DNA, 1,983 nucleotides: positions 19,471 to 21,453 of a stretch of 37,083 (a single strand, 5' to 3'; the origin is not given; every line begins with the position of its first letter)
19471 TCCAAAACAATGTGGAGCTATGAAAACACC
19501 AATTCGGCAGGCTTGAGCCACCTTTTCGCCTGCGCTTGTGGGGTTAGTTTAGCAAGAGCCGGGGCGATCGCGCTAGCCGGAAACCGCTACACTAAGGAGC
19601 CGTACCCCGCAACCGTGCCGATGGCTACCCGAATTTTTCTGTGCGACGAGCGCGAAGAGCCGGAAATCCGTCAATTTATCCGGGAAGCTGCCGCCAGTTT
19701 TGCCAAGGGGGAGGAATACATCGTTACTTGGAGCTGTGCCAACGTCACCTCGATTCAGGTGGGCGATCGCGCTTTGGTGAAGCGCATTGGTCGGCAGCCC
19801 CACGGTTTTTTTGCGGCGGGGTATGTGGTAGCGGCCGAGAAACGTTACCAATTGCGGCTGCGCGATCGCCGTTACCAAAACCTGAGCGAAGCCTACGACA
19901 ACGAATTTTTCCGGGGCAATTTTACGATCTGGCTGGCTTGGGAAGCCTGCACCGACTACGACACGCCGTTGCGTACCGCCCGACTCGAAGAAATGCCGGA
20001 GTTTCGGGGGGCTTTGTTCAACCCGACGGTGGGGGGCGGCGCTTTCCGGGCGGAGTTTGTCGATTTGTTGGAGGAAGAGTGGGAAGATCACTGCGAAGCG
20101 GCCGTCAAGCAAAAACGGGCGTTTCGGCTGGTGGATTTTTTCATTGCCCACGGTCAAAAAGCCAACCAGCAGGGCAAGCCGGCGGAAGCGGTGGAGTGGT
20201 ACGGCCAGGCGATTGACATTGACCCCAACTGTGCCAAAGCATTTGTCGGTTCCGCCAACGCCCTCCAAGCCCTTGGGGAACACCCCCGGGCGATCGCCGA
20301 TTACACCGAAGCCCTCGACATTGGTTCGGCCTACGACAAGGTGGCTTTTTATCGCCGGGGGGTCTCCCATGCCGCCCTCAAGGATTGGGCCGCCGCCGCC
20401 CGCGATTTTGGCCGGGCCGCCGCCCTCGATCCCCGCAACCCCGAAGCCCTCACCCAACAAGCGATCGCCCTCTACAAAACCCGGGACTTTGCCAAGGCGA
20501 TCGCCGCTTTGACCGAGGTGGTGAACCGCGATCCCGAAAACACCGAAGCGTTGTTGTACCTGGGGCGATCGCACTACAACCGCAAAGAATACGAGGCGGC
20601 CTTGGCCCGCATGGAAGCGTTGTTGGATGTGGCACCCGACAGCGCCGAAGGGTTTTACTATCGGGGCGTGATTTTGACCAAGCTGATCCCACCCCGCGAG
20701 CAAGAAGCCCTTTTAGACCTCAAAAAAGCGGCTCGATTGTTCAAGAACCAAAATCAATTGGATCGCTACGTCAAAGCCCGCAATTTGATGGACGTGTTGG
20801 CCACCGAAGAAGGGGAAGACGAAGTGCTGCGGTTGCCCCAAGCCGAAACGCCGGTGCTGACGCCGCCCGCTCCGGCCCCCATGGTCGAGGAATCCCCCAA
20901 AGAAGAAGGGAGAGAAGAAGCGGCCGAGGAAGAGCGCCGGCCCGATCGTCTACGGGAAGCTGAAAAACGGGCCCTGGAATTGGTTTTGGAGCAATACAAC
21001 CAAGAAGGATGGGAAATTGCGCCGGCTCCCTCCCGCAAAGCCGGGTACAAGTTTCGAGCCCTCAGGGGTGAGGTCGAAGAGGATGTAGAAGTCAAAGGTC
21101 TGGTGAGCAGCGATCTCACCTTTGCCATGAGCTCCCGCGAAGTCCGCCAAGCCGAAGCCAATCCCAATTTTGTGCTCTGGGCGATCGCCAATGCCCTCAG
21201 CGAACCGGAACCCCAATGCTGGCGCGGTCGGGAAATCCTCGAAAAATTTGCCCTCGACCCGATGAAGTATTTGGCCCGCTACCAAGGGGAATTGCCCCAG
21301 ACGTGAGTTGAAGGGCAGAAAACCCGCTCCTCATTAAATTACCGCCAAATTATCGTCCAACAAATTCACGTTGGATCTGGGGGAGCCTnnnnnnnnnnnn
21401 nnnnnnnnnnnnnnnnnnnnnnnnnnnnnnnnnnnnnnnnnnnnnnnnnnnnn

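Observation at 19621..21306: PUA/EVE-like + TPR + DUF3883-type fusion protein: candidate single-gene nucleic-acid surveillance or defence factor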

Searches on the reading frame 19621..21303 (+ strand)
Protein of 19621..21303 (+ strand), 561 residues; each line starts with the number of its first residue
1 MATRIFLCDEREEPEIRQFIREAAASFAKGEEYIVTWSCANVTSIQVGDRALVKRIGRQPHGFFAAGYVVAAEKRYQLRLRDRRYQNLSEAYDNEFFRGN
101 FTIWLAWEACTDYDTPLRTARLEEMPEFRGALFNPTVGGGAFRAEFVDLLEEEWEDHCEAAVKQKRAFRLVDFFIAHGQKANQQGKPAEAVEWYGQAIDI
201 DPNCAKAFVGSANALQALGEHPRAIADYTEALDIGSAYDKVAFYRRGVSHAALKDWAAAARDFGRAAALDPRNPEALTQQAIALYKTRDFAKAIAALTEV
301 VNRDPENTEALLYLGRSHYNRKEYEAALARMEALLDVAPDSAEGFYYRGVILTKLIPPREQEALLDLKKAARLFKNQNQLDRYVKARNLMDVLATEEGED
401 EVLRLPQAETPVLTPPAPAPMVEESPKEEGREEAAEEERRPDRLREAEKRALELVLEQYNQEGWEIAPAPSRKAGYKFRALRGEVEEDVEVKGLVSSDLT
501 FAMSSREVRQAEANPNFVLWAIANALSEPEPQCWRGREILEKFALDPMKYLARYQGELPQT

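Call 4: search_protein_families(library=pfam, proteins=[window:19621-21303:+], max_evalue=1)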
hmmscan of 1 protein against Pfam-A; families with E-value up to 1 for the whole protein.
window:19621-21303:+ (561 aa): 29 families (the best 25 are shown)
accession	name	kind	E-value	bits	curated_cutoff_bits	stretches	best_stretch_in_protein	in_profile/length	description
PF07719.23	TPR_2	-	3.7e-24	83.2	27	5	242-273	3-34/34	Tetratricopeptide repeat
PF00515.34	TPR_1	-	6.5e-21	73.7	27.8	4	242-273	3-34/34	Tetratricopeptide repeat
PF13432.12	TPR_16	-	1.2e-18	67.6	32.7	4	279-329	2-52/65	Tetratricopeptide repeat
PF14559.12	TPR_19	-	1.6e-14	54.4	25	3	287-343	4-60/68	Tetratricopeptide repeat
PF13414.12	TPR_11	-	1.8e-14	53.6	26.8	5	182-219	5-42/42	TPR repeat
PF13174.12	TPR_6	-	8.5e-12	45.3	26.3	3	309-341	1-33/33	Tetratricopeptide repeat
PF13431.12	TPR_17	-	4.7e-11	42.5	24.4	2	265-294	4-33/34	Tetratricopeptide repeat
PF13181.12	TPR_8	-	6.4e-11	42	25.7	2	183-204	13-34/34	Tetratricopeptide repeat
PF13371.12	TPR_9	-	6.2e-10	39.4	35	2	249-310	4-65/73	Tetratricopeptide repeat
PF23914.1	TPR_CcmH_CycH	-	3.3e-09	37.2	42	1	251-341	61-154/158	Cytochrome c-type biogenesis protein H TPR domain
PF13428.12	TPR_14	-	1.6e-08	34.8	23.5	3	274-316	1-43/44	Tetratricopeptide repeat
PF13020.12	NOV_C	-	2.5e-07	31.1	22.1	1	447-532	1-89/91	Protein NO VEIN, C-terminal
PF12895.13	ANAPC3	-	5.2e-07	30.3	27.2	1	264-332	13-80/82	Anaphase-promoting complex, cyclosome, subunit 3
PF13424.12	TPR_12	-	7e-07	29.8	30.1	1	205-269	3-74/77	Tetratricopeptide repeat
PF24575.1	TPR_Slam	-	4.4e-05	24.3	35.2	1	279-328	52-101/104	Surface lipoprotein assembly modifier, N-terminal TPR repeats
PF20308.4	TPR-S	-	0.00016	22.6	27.6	1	255-321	1-64/102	Tetratricopeptide Repeats-Sensor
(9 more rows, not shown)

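Call 5: search_protein_families(library=padloc, proteins=[window:19621-21303:+], max_evalue=1)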
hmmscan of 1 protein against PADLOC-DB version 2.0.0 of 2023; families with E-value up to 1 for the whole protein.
window:19621-21303:+ (561 aa): 2 families
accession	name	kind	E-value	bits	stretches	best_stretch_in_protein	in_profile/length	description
PDLC01171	TPR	-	0.0074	13.3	2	205-250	216-261/504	TPR repeats containing protein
PDLC03964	TmtA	-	0.0095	11.9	1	444-540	1410-1517/1538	-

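Call 6: search_protein_families(library=ncbifam, proteins=[window:19621-21303:+], max_evalue=1)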
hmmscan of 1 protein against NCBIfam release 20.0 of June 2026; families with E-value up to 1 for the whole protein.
window:19621-21303:+ (561 aa): 30 families (the best 25 are shown)
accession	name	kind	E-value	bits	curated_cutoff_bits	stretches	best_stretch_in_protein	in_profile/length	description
NF040959.1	MamA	equivalog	5.3e-18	65.2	200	2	239-371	70-200/204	magnetosome protein MamA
TIGR02917.1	PEP_TPR_lipo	equivalog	6.9e-18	63.9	312.2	1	179-342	167-329/899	XrtA/PEP-CTERM system TPR-repeat protein PrsT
TIGR02552.1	LcrH_SycD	equivalog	6.7e-15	55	104.8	3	239-309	51-121/136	SycD/LcrH family type III secretion system chaperone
TIGR00990.1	3a0801s09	subfamily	4.7e-12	45.3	757.25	1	184-332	344-491/615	mitochondrial import receptor subunit TOM70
TIGR04510.1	mod_pep_cyc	subfamily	1.2e-09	37.3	400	1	176-334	403-562/814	putative peptide modification system cyclase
TIGR02521.1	type_IV_pilW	equivalog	5.2e-09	36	154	1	175-343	35-204/234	type IV pilus biogenesis/stability protein PilW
NF033920.0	C39_PA2778_fam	equivalog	1.4e-08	34.5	150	2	272-355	154-237/255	PA2778 family cysteine peptidase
NF008755.0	PRK11788.1-3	equivalog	5.1e-08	32.7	430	2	159-231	168-240/388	lipopolysaccharide assembly protein LapB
TIGR03939.1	PGA_TPR_OMP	equivalog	1.3e-07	30.3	366.65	1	253-389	99-235/800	poly-beta-1,6 N-acetyl-D-glucosamine export porin PgaA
NF008757.0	PRK11788.1-5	equivalog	1.4e-06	27.7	363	2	164-231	173-240/388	lipopolysaccharide assembly protein LapB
TIGR02795.1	tol_pal_ybgF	equivalog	2.9e-06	27.9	90.1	2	236-310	35-112/119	tol-pal system protein YbgF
NF008391.2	PRK11189.1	equivalog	3.4e-06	26.8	250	1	242-339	67-164/297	lipoprotein NlpI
NF047371.1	FlcA_CTERM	equivalog_domain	1e-05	24.3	300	1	217-336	411-535/646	periplasmic flagellar collar protein FlcA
NF033758.1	gliding_GltE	equivalog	1.9e-05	23.8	225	2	285-372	165-250/411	adventurous gliding motility TPR repeat lipoprotein GltE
NF008520.0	PRK11447.1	equivalog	4.4e-05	21.5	858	1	174-390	354-577/1157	cellulose synthase complex outer membrane protein BcsC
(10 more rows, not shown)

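Call 11: find_encoding_contigs(protein=window:19621-21303:+, flank=10000, max_places=6)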
Protein window:19621-21303:+ (561 aa): no gene with exactly this product is on record in the collection.

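Call 12: find_homologous_proteins(query=window:19621-21303:+, max_evalue=0.001)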
Query window:19621-21303:+ (561 aa): 50 proteins with E <= 0.001 among 8000 candidates.
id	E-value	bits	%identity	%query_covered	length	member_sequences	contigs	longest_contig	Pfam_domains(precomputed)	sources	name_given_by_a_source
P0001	0.0e+0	1258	100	100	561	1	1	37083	PF13431.13,PF23914.2,PF13414.13,PF13020.13,PF13428.13,PF14559.13,PF13371.13,PF00515.35,PF12895.14,PF13424.13,PF13432.13,PF13181.13,PF07719.24,PF13174.13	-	-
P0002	0.0e+0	1140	90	100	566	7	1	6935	PF13431.13,PF23914.2,PF13414.13,PF13020.13,PF13176.13,PF13428.13,PF13374.13,PF14559.13,PF13371.13,PF00515.35,PF12895.14,PF13424.13,PF13432.13,PF13181.13,PF07719.24,PF13174.13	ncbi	-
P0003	4.6e-199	681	86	64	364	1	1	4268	PF13431.13,PF23914.2,PF13414.13,PF13020.13,PF13428.13,PF14559.13,PF13371.13,PF00515.35,PF12895.14,PF13432.13,PF13181.13,PF01239.29,PF07719.24,PF13174.13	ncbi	ncbi:MAG: tetratricopeptide repeat protein, partial [Pseudanabaenaceae cyanobacterium]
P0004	4.5e-173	595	49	99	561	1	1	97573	PF13431.13,PF13414.13,PF13020.13,PF13428.13,PF14559.13,PF25575.1,PF13371.13,PF00515.35,PF13424.13,PF21033.5,PF13432.13,PF13181.13,PF07719.24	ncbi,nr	ncbi:MAG: tetratricopeptide repeat protein [Pseudanabaenaceae cyanobacterium bins.68]|nr:tetratricop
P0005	3.4e-171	589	48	98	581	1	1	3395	PF13431.13,PF23914.2,PF13414.13,PF13020.13,PF13428.13,PF14559.13,PF25575.1,PF13371.13,PF00515.35,PF12895.14,PF13424.13,PF21033.5,PF13432.13,PF13181.13,PF07719.24,PF13174.13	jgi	jgi:tetratricopeptide (TPR) repeat protein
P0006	8.3e-170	584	46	99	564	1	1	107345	PF13431.13,PF13414.13,PF13020.13,PF13428.13,PF14559.13,PF25575.1,PF13371.13,PF00515.35,PF13424.13,PF21033.5,PF13432.13,PF13181.13,PF07719.24,PF13174.13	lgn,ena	-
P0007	3.3e-167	576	46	98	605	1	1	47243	PF13431.13,PF23914.2,PF13414.13,PF13020.13,PF13176.13,PF13428.13,PF14559.13,PF25575.1,PF13371.13,PF00515.35,PF12895.14,PF13424.13,PF21033.5,PF13432.13,PF13181.13,PF07719.24,PF13174.13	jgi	jgi:tetratricopeptide (TPR) repeat protein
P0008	2.6e-162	559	45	98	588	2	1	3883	PF13431.13,PF23914.2,PF13414.13,PF13020.13,PF13176.13,PF13428.13,PF14559.13,PF25575.1,PF13371.13,PF00515.35,PF13424.13,PF21033.5,PF13432.13,PF13181.13,PF07719.24,PF13174.13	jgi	-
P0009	7.6e-154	532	47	76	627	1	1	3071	PF25063.1,PF13431.13,PF23914.2,PF13414.13,PF13176.13,PF13428.13,PF14559.13,PF25575.1,PF13371.13,PF00515.35,PF12895.14,PF13424.13,PF21033.5,PF13432.13,PF13181.13,PF07719.24,PF13174.13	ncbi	-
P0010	2.0e-119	418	42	70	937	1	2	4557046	PF14559.13,PF25575.1,PF13431.13,PF13414.13,PF13371.13,PF00515.35,PF13424.13,PF13432.13,PF13181.13,PF07719.24,PF13174.13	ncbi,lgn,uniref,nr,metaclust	ncbi:Tetratricopeptide TPR_1 repeat-containing protein [Thalassoporum mexicanum PCC 7367]|uniref:tet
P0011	2.7e-21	94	34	27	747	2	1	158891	PF13431.13,PF23914.2,PF13414.13,PF13428.13,PF14559.13,PF07714.24,PF25575.1,PF00069.32,PF10516.16,PF13371.13,PF00515.35,PF13424.13,PF21033.5,PF13432.13,PF13429.13,PF13181.13,PF14561.13,PF07719.24,PF13174.13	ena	-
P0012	4.1e-20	90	27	31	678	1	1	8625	PF25063.1,PF13431.13,PF23914.2,PF25062.2,PF13414.13,PF16918.12,PF13428.13,PF14559.13,PF24575.2,PF25575.1,PF10516.16,PF13371.13,PF00515.35,PF12895.14,PF13424.13,PF21033.5,PF13432.13,PF13181.13,PF01239.29,PF07719.24,PF13174.13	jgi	jgi:tetratricopeptide (TPR) repeat protein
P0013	2.6e-17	81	25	34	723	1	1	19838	PF13431.13,PF23914.2,PF25062.2,PF13414.13,PF13176.13,PF12569.15,PF13428.13,PF14559.13,PF13371.13,PF00515.35,PF12895.14,PF13424.13,PF21033.5,PF13432.13,PF13429.13,PF13181.13,PF07719.24,PF13174.13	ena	-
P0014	8.6e-17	79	28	19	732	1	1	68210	PF13414.13,PF12569.15,PF13374.13,PF07721.21,PF24575.2,PF02259.30,PF00515.35,PF13424.13,PF28559.1,PF13429.13,PF07719.24,PF13174.13,PF25063.1,PF13431.13,PF13469.13,PF23914.2,PF12583.15,PF13176.13,PF13428.13,PF00685.34,PF25064.2,PF14559.13,PF13371.13,PF22860.3,PF12895.14,PF21033.5,PF13432.13,PF13181.13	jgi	jgi:tetratricopeptide (TPR) repeat protein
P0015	3.5e-16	77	30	31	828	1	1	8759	PF13431.13,PF23914.2,PF13414.13,PF07635.17,PF13428.13,PF13442.12,PF14559.13,PF13371.13,PF00515.35,PF13424.13,PF13432.13,PF13181.13,PF07719.24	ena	-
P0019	1.4e-12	65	26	32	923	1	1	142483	PF25060.1,PF13414.13,PF21545.4,PF12569.15,PF23241.2,PF13844.13,PF13374.13,PF24575.2,PF00515.35,PF13424.13,PF13429.13,PF14561.13,PF07719.24,PF13174.13,PF20308.5,PF25063.1,PF13431.13,PF23914.2,PF25062.2,PF13176.13,PF13428.13,PF14559.13,PF13371.13,PF12895.14,PF21033.5,PF13432.13,PF13181.13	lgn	-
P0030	1.8e-8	52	23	39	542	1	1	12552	PF25060.1,PF13414.13,PF04781.18,PF12569.15,PF09613.17,PF13374.13,PF24575.2,PF00515.35,PF13424.13,PF13429.13,PF14561.13,PF07719.24,PF13174.13,PF20308.5,PF25063.1,PF13431.13,PF23914.2,PF25058.2,PF23300.4,PF13176.13,PF13428.13,PF04733.21,PF25064.2,PF14559.13,PF13371.13,PF22860.3,PF12895.14,PF21033.5,PF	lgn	-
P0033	2.6e-7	48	34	18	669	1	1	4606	PF13431.13,PF23914.2,PF25062.2,PF13414.13,PF25058.2,PF13176.13,PF09613.17,PF13428.13,PF13374.13,PF14559.13,PF13371.13,PF00515.35,PF12895.14,PF13424.13,PF21033.5,PF13432.13,PF13429.13,PF13181.13,PF14561.13,PF07719.24,PF13174.13,PF20308.5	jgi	jgi:tetratricopeptide (TPR) repeat protein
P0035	6.6e-7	47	24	34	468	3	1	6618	PF03704.24,PF09976.16,PF13414.13,PF12569.15,PF13374.13,PF24575.2,PF00515.35,PF13424.13,PF28559.1,PF13429.13,PF14561.13,PF07719.24,PF13174.13,PF20308.5,PF25063.1,PF13431.13,PF23914.2,PF25062.2,PF25058.2,PF13176.13,PF13428.13,PF25064.2,PF14559.13,PF25575.1,PF13371.13,PF17874.8,PF22860.3,PF12895.14,PF2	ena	-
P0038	5.3e-6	44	24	41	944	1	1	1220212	PF03704.24,PF25060.1,PF13414.13,PF12569.15,PF23241.2,PF00884.29,PF13374.13,PF24575.2,PF00515.35,PF13424.13,PF13429.13,PF01663.28,PF16347.11,PF07719.24,PF13174.13,PF20308.5,PF25063.1,PF13431.13,PF23914.2,PF25062.2,PF13176.13,PF13428.13,PF25064.2,PF14559.13,PF13371.13,PF12895.14,PF21033.5,PF13432.13,P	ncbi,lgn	-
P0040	6.7e-6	43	35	15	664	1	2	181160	PF25063.1,PF13431.13,PF23914.2,PF13414.13,PF23300.4,PF13176.13,PF13428.13,PF25064.2,PF13374.13,PF07721.21,PF14559.13,PF24575.2,PF13371.13,PF00515.35,PF12895.14,PF13424.13,PF21033.5,PF13432.13,PF13181.13,PF07719.24,PF13174.13,PF20308.5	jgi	jgi:tetratricopeptide (TPR) repeat protein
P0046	2.3e-4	38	22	27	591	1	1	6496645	PF03704.24,PF13431.13,PF23914.2,PF13414.13,PF13176.13,PF13428.13,PF13374.13,PF14559.13,PF24575.2,PF13371.13,PF00515.35,PF13424.13,PF21033.5,PF13432.13,PF13429.13,PF13181.13,PF07719.24,PF13174.13,PF20308.5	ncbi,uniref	ncbi:tetratricopeptide repeat protein [Mesorhizobium sp. ISC25]|uniref:tetratricopeptide repeat prot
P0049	4.5e-4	37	24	20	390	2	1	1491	PF03704.24,PF13431.13,PF23914.2,PF13414.13,PF13176.13,PF13428.13,PF13374.13,PF14559.13,PF13371.13,PF00515.35,PF13424.13,PF21033.5,PF13432.13,PF13181.13,PF07719.24,PF13174.13,PF20308.5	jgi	jgi:Flp pilus assembly protein TadD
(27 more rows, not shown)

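Call 19: find_encoding_contigs(protein=P0004, flank=10000, max_places=2)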
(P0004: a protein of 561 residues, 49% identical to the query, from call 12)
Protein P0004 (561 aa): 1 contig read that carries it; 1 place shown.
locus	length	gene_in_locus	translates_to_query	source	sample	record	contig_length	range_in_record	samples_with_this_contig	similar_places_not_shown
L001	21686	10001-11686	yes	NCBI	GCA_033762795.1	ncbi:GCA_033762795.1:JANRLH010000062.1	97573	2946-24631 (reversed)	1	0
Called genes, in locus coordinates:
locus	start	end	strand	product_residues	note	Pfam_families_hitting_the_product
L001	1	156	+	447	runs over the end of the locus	PF00072:Response_reg, PF02518:HATPase_c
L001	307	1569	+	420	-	PF12704:MacB_PCD, PF02687:FtsX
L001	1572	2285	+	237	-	PF00005:ABC_tran, PF02463:SMC_N (faint), PF13304:AAA_21 (faint)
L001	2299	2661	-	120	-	-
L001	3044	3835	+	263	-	-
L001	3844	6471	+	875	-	PF00654:Voltage_CLC, PF00582:Usp (faint), PF00571:CBS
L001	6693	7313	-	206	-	PF13628:DUF4142, PF03713:DUF305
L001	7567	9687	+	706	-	PF07660:STN (faint), PF03958:Secretin_N, PF00263:Secretin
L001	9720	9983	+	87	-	PF01722:BolA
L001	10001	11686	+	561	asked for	PF00515:TPR_1 (weak), PF00515:TPR_1 (weak), PF13432:TPR_16, PF14559:TPR_19 (weak), PF00515:TPR_1 (weak), PF07719:TPR_2 (weak), PF13414:TPR_11, PF13020:NOV_C (weak), +7 more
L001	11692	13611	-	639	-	PF02638:GHL10, PF13200:DUF4015, PF14871:GHL6 (faint)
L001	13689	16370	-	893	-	PF00270:DEAD, PF04851:ResIII, PF22527:DEXQc_Suv3 (weak), PF00271:Helicase_C (weak), PF08148:DSHCT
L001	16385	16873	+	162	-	-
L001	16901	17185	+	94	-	-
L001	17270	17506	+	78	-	PF00283:Cytochrom_B559, PF00284:Cytochrom_B559a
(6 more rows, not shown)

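Call 20: find_encoding_contigs(protein=P0006, flank=10000, max_places=2)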
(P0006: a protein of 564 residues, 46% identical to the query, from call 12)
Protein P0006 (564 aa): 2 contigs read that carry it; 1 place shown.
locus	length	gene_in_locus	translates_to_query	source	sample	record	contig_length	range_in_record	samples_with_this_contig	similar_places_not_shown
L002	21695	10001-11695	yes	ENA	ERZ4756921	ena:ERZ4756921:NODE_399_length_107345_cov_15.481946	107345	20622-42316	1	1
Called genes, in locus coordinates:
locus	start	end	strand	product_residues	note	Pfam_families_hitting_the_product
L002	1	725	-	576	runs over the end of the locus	PF19568:Spore_III_AA, PF13604:AAA_30 (weak), PF00004:AAA (weak), PF03266:NTPase_1 (faint), PF25516:PTPase, PF01424:R3H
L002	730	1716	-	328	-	PF12837:Fer4_6 (faint), PF12838:Fer4_7 (weak), PF13237:Fer4_10 (faint), PF13484:Fer4_16 (faint), PF14697:Fer4_21 (weak), PF00037:Fer4 (faint), PF25160:LdpA_Fe-S-bd, PF12617:LdpA_C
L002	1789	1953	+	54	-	-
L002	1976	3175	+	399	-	PF00162:PGK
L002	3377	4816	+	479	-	PF02874:ATP-synt_ab_N, PF00006:ATP-synt_ab, PF22919:ATP-synt_VA_C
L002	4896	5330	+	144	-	PF02823:ATP-synt_DE_N, PF00401:ATP-synt_DE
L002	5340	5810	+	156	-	PF03073:TspO_MBR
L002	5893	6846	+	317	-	PF06089:Asparaginase_II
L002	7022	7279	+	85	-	PF00462:Glutaredoxin, PF13417:GST_N_3 (weak)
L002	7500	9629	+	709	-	PF03958:Secretin_N, PF00263:Secretin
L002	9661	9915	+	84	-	PF01722:BolA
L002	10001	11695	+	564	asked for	PF13424:TPR_12 (weak), PF13432:TPR_16 (weak), PF00515:TPR_1 (weak), PF13424:TPR_12 (weak), PF13414:TPR_11 (weak), PF13432:TPR_16, PF00515:TPR_1 (weak), PF13414:TPR_11, +10 more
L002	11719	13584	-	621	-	PF02638:GHL10, PF13200:DUF4015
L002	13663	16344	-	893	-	PF00270:DEAD, PF04851:ResIII, PF22527:DEXQc_Suv3 (weak), PF00271:Helicase_C (weak), PF08148:DSHCT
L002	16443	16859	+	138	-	-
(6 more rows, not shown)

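Call 21: find_encoding_contigs(protein=P0010, flank=10000, max_places=2)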
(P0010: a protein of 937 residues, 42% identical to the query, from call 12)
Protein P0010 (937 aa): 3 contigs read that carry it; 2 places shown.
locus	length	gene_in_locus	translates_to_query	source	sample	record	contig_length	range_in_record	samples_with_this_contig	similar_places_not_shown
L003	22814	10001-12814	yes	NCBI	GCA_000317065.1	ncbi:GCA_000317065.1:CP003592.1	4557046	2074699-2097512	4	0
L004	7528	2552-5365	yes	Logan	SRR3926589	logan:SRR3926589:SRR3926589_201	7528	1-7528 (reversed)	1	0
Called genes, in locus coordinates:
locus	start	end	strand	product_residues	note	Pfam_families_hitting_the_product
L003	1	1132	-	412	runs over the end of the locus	PF00140:Sigma70_r1_2, PF04542:Sigma70_r2, PF04539:Sigma70_r3, PF04545:Sigma70_r4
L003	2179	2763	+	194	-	PF11016:DUF2854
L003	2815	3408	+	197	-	PF01300:Sua5_yciO_yrdC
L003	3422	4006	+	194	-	PF13453:Zn_ribbon_TFIIB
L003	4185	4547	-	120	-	PF00436:SSB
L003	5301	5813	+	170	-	PF03992:ABM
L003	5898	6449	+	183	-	PF03992:ABM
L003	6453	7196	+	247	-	PF01940:DUF92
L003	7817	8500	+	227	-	PF00027:cNMP_binding, PF13545:HTH_Crp_2 (weak)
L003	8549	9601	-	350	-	PF01904:DUF72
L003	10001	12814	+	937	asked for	PF00515:TPR_1 (weak), PF13414:TPR_11 (weak), PF00515:TPR_1 (weak), PF13414:TPR_11, PF00515:TPR_1 (weak), PF13414:TPR_11 (weak), PF00515:TPR_1, PF13414:TPR_11, +9 more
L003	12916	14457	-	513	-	PF02638:GHL10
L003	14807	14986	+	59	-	-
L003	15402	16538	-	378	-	PF01627:Hpt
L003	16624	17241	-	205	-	PF24393:Pepco, PF05419:GUN4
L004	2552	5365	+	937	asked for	PF00515:TPR_1 (weak), PF13414:TPR_11 (weak), PF00515:TPR_1 (weak), PF13414:TPR_11, PF00515:TPR_1 (weak), PF13414:TPR_11 (weak), PF00515:TPR_1, PF13414:TPR_11, +9 more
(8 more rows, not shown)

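Call 22: find_encoding_contigs(protein=P0007, flank=10000, max_places=2)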
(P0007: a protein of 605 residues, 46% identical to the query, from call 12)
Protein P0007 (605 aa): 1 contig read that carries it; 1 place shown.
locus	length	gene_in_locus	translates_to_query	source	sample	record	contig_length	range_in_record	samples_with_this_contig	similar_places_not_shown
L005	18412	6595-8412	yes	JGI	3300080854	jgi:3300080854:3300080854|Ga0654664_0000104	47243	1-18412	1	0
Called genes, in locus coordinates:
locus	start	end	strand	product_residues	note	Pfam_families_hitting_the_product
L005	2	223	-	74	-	?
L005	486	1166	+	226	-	-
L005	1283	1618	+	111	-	-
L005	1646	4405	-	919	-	PF01751:Toprim, PF01131:Topoisom_bac, PF13368:Toprim_C_rpt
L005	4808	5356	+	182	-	PF05685:Uma2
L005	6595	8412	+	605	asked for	PF13181:TPR_8 (faint), PF13424:TPR_12 (faint), PF00515:TPR_1, PF07719:TPR_2 (weak), PF13371:TPR_9 (weak), PF13432:TPR_16, PF13414:TPR_11, PF13020:NOV_C, +9 more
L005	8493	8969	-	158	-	PF13428:TPR_14 (faint), PF23914:TPR_CcmH_CycH (faint), PF13432:TPR_16, PF00515:TPR_1, PF07719:TPR_2 (weak), PF13424:TPR_12 (weak), PF13371:TPR_9 (weak), PF00515:TPR_1 (weak), +5 more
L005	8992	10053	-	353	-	PF00149:Metallophos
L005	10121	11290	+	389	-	PF01266:DAO (faint), PF07992:Pyr_redox_2, PF13450:NAD_binding_8 (faint), PF13454:NAD_binding_9 (faint), PF00070:Pyr_redox (weak)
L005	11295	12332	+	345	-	PF02492:cobW, PF07683:CobW_C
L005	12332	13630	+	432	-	PF01077:NIR_SIR, PF03460:NIR_SIR_ferr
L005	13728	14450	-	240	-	-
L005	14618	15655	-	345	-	PF01814:Hemerythrin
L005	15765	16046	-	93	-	-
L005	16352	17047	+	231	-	PF05067:Mn_catalase, PF00210:Ferritin (weak), PF02915:Rubrerythrin (faint), PF03232:COQ7 (faint)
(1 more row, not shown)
